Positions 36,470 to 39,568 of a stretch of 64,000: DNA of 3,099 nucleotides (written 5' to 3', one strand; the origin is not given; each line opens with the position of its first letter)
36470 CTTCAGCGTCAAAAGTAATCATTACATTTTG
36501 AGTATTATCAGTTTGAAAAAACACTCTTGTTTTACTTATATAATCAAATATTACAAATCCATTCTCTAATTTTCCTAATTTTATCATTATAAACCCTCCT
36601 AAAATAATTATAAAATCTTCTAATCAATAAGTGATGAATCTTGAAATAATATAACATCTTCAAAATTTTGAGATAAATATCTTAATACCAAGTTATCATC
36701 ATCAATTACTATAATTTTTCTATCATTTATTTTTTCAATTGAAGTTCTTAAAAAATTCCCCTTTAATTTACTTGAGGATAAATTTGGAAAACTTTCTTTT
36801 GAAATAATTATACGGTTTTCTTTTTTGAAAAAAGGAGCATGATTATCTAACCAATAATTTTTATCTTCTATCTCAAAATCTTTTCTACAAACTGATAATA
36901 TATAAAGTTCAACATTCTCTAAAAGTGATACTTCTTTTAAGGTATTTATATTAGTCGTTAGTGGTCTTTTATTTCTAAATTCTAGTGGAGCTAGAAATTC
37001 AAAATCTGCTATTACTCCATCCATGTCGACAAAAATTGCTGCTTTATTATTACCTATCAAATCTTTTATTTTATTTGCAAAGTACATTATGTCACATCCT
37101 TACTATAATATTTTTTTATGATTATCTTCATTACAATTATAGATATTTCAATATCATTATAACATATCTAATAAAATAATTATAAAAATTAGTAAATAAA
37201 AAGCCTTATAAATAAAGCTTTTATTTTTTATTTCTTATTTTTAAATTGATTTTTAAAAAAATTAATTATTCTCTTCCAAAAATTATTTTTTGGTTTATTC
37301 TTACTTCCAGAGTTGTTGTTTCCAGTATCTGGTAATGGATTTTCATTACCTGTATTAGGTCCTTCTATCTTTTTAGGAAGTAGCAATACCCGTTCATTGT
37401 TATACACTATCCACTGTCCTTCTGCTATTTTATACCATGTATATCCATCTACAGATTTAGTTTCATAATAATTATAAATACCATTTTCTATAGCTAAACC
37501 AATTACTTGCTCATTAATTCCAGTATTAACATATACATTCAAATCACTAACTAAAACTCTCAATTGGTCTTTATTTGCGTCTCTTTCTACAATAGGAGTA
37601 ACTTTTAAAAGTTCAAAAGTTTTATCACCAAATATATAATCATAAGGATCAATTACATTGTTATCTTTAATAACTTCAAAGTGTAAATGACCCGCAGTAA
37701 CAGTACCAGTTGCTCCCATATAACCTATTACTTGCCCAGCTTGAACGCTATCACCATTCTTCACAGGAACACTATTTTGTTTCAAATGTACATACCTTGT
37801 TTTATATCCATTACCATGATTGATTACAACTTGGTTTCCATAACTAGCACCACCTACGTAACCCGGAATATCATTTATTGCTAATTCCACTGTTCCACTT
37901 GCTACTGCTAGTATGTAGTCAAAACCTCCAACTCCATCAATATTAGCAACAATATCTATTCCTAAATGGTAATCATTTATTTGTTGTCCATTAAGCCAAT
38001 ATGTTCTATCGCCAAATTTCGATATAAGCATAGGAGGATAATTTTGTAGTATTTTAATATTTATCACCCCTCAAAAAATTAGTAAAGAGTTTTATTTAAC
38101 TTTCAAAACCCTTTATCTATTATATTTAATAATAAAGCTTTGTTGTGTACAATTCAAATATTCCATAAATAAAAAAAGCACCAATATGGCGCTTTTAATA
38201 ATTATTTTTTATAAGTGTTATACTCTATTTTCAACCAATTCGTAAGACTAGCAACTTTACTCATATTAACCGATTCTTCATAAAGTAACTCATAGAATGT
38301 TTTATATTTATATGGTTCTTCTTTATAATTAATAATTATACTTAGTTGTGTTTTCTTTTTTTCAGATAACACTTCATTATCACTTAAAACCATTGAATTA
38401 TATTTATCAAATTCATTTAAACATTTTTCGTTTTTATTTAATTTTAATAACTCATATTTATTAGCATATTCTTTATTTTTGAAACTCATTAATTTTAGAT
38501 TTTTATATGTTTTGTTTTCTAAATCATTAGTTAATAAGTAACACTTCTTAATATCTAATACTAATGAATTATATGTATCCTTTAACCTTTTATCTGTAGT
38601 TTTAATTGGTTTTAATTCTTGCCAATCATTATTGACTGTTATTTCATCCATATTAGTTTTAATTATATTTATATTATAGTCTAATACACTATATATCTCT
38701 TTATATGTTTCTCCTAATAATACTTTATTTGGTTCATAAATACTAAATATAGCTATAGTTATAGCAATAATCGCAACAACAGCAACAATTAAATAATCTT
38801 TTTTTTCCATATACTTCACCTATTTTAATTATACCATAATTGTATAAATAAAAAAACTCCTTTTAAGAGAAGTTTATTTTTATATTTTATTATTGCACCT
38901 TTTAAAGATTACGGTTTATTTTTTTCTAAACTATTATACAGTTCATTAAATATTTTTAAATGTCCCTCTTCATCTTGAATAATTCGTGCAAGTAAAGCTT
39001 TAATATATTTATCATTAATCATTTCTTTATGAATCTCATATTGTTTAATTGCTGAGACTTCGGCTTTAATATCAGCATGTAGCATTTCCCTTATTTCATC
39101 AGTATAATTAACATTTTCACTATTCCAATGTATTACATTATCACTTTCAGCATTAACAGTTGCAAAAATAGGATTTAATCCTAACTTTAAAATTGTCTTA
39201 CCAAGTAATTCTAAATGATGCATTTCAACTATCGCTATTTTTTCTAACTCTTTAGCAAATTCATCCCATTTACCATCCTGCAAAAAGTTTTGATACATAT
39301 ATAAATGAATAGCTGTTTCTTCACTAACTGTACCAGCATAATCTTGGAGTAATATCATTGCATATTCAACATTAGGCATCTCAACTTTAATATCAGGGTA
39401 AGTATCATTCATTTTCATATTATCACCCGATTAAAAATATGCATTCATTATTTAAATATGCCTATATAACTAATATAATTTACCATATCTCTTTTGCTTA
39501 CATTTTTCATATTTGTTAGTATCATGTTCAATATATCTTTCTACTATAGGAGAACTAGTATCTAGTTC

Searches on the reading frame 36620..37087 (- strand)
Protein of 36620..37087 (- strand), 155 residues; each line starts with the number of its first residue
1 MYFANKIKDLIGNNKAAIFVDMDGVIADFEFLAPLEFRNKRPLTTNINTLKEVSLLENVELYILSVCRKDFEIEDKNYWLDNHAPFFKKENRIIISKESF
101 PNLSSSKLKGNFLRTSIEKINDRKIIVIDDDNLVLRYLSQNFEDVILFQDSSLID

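Call 35: search_protein_families(library=pfam, proteins=[window:36620-37087:-], max_evalue=0.01)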
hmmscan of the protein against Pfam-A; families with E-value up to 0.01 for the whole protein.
window:36620-37087:- (155 aa): 1 family
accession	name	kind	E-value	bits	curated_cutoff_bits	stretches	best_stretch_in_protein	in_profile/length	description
PF06941.18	NT5C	-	2.5e-06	27.9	24.8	1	37-97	63-123/180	5' nucleotidase, deoxy (Pyrimidine), cytosolic type C protein (NT5C)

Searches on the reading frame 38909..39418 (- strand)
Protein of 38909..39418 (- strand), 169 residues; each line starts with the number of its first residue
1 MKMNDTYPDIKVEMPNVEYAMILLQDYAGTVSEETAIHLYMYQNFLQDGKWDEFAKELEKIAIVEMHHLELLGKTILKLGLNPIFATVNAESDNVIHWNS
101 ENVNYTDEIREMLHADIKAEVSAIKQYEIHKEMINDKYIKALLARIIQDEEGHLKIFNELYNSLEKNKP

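Call 35: search_protein_families(library=pfam, proteins=[window:38909-39418:-], max_evalue=0.01)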
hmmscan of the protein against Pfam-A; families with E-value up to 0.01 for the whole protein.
window:38909-39418:- (169 aa): 5 families
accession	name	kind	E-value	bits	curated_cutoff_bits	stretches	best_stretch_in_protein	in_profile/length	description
PF02915.23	Rubrerythrin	-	2.6e-09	38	22.8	1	32-161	9-137/137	Rubrerythrin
PF00210.30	Ferritin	-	2.6e-08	34.3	24.5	1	35-165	13-140/142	Ferritin-like domain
PF05067.18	Mn_catalase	-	8.6e-08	31.9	27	1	10-80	12-81/284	Manganese containing catalase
PF03232.19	COQ7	-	8.3e-07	29.2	23.5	1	108-163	2-58/169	Ubiquinone biosynthesis protein COQ7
PF12902.13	Ferritin-like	-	0.0003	21.2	22.3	0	33-87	8-63/221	Ferritin-like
